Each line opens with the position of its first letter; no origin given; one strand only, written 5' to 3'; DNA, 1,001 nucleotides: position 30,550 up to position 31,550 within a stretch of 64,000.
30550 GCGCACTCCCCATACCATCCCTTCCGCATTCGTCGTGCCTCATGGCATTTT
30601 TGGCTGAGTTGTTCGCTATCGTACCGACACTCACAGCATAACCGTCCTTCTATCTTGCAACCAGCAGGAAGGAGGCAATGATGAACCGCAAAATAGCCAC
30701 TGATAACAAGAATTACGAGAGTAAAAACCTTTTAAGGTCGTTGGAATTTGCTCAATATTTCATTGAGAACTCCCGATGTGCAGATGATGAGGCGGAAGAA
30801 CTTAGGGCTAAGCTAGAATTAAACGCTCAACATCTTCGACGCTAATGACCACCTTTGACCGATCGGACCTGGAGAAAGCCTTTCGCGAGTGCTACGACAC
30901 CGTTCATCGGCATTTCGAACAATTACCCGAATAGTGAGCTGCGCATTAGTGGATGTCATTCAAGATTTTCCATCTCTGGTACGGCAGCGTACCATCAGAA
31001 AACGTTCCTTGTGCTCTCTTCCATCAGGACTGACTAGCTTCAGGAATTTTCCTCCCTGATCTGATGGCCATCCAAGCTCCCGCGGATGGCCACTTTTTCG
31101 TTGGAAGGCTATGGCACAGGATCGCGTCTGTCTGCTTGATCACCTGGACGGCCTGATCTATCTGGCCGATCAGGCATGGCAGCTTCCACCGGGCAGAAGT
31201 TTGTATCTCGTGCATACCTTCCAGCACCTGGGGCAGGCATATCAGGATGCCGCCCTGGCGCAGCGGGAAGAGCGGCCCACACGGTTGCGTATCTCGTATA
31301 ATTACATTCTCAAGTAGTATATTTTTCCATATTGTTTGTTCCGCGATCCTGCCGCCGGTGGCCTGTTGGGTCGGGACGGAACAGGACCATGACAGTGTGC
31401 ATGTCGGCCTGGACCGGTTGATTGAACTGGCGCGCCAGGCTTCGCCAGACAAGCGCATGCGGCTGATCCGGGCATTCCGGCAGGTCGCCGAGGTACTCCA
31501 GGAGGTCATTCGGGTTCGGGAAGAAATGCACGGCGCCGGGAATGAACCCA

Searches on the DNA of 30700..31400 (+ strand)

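Call 24: search_rna_families(source=window, start=30700, end=31400, threshold=evalue, max_evalue=10, show_alignments=2)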
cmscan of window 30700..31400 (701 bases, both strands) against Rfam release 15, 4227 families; matches with E-value up to 10: 8.
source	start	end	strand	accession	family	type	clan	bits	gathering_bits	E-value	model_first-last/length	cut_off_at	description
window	31031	31106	+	RF00519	suhB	Gene; sRNA;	CL00108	17.8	41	0.47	1-77/77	no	Makes More Granules Regulator RNA (mmgR)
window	31221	31265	-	RF03265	mir-1460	Gene; miRNA;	-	17.8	74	4.6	24-68/91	no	mir-1460 microRNA precursor family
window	30963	31083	-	RF02191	TCL6_1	Gene; lncRNA;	-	16.6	60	0.46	1-113/113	no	T-cell leukemia/lymphoma 6 conserved region 1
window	31323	31394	-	RF02979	freshwater-1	Gene; sRNA;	-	16.4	72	0.92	1-62/62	no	freshwater-1 RNA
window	30700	30798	-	RF00259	IFN_gamma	Cis-reg;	-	14.1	40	9.5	1-96/169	3'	Interferon gamma 5' UTR regulatory element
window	31021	31120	-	RF02941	COG3943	Gene; sRNA;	-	13.9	71.8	9.7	1-108/108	no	COG3943 RNA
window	31077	31112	-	RF01952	SOX2OT_exon2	Gene; lncRNA;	-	13.6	45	1.9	1-69/69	no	SOX2 overlapping transcript exon 2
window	31220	31266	+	RF02044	CDKN2B-AS_2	Gene; lncRNA;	-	12.7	50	5.9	1-46/46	no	CDKN2B antisense RNA 1 convserved region 2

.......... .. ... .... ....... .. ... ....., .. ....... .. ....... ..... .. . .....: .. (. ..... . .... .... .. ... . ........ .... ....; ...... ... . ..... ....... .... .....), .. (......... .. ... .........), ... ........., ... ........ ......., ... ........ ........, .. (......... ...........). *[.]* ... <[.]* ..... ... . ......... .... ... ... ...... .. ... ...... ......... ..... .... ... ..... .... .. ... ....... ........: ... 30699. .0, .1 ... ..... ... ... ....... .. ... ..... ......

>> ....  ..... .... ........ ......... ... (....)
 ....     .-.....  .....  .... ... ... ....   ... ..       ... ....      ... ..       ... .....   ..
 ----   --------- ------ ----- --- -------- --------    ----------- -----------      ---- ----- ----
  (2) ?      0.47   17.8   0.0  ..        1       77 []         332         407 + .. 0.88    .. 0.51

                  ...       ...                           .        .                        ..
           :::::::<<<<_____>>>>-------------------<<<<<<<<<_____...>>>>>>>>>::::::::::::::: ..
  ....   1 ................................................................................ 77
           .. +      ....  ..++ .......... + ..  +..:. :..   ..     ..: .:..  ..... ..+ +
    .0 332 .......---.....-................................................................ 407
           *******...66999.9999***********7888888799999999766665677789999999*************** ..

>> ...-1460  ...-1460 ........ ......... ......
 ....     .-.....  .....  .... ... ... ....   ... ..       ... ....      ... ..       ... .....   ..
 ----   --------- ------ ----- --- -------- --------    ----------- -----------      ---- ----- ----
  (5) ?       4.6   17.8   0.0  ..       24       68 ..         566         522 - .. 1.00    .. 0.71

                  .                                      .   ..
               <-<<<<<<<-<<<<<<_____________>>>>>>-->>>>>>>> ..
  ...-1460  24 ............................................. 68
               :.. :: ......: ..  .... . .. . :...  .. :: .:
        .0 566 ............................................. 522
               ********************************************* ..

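Call 49: search_dna_similar(query=window:30960-31110:+, collection=plasmids, mode=distant, max_evalue=0.1, max_rows=20)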
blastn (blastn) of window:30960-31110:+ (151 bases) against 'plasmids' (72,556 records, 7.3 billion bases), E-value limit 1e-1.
Records with a match: 2; places in all: 2; records where one place covers at least 80% of the query: 2.
Best place of each record, by identity: 80-90% 2.
By first word of the organism name: Skermanella 2.
By predicted mobility (MOB-suite, as given by PLSDB): non-mobilizable 2.
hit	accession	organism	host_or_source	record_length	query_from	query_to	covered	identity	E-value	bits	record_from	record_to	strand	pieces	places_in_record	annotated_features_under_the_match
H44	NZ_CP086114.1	Skermanella rosea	single cell,hydrocarbon-contaminated ...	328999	7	151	96%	82.9%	4e-33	148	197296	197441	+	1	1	none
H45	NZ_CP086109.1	Skermanella mucosa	single cell,crude oil contaminated ...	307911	11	151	93%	83.2%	6e-31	141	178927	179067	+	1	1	none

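Call 51: get_annotated_region(hit=H44, flank=1500)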
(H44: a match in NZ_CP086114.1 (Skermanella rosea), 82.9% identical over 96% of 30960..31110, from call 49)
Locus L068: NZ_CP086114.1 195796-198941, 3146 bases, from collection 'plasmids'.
description: Skermanella rosea strain KEMB 2255-458 plasmid pSR-3, complete sequence
organism: Skermanella rosea (NCBI taxid 1817965)
taxonomy: Bacteria; Pseudomonadota; Alphaproteobacteria; Rhodospirillales; Azospirillaceae; Skermanella; Skermanella rosea
host: -; source: single cell,hydrocarbon-contaminated desert sand; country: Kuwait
typing (MOB-suite, as given by PLSDB): non-mobilizable
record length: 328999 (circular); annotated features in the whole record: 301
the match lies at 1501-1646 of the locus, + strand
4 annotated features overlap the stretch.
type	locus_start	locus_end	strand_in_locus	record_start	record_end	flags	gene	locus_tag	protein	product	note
CDS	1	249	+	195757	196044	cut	-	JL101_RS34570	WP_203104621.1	hypothetical protein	-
CDS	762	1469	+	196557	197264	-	-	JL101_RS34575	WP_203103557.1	Crp/Fnr family transcriptional regulator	GO:0006355 - regulation of DNA-templated transcription [Evidence IEA]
CDS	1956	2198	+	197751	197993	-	-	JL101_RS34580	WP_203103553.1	hypothetical protein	-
CDS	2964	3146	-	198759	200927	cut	-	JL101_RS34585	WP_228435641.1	TonB-dependent siderophore receptor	GO:0015891 - siderophore transport [Evidence IEA]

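Call 52: get_annotated_region(hit=H45, flank=1500)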
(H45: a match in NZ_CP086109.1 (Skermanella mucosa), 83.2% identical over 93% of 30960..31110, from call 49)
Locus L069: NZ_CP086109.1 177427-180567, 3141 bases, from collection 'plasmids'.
description: Skermanella mucosa strain KEMB 2255-438 plasmid pSM-3, complete sequence
organism: Skermanella mucosa (NCBI taxid 1789672)
taxonomy: Bacteria; Pseudomonadota; Alphaproteobacteria; Rhodospirillales; Azospirillaceae; Skermanella; Skermanella mucosa
host: -; source: single cell,crude oil contaminated deserts; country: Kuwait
typing (MOB-suite, as given by PLSDB): non-mobilizable
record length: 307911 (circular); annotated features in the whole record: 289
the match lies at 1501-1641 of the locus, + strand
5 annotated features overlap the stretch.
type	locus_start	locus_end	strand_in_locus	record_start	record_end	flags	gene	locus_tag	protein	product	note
CDS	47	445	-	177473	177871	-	-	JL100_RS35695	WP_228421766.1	hypothetical protein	-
CDS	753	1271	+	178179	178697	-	-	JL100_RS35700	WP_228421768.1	Crp/Fnr family transcriptional regulator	GO:0006355 - regulation of DNA-templated transcription [Evidence IEA]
CDS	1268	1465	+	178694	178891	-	-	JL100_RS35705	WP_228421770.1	helix-turn-helix domain-containing protein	-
CDS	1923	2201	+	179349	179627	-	-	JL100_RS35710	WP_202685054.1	hypothetical protein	-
CDS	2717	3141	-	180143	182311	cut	-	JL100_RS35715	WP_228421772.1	TonB-dependent siderophore receptor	GO:0015891 - siderophore transport [Evidence IEA]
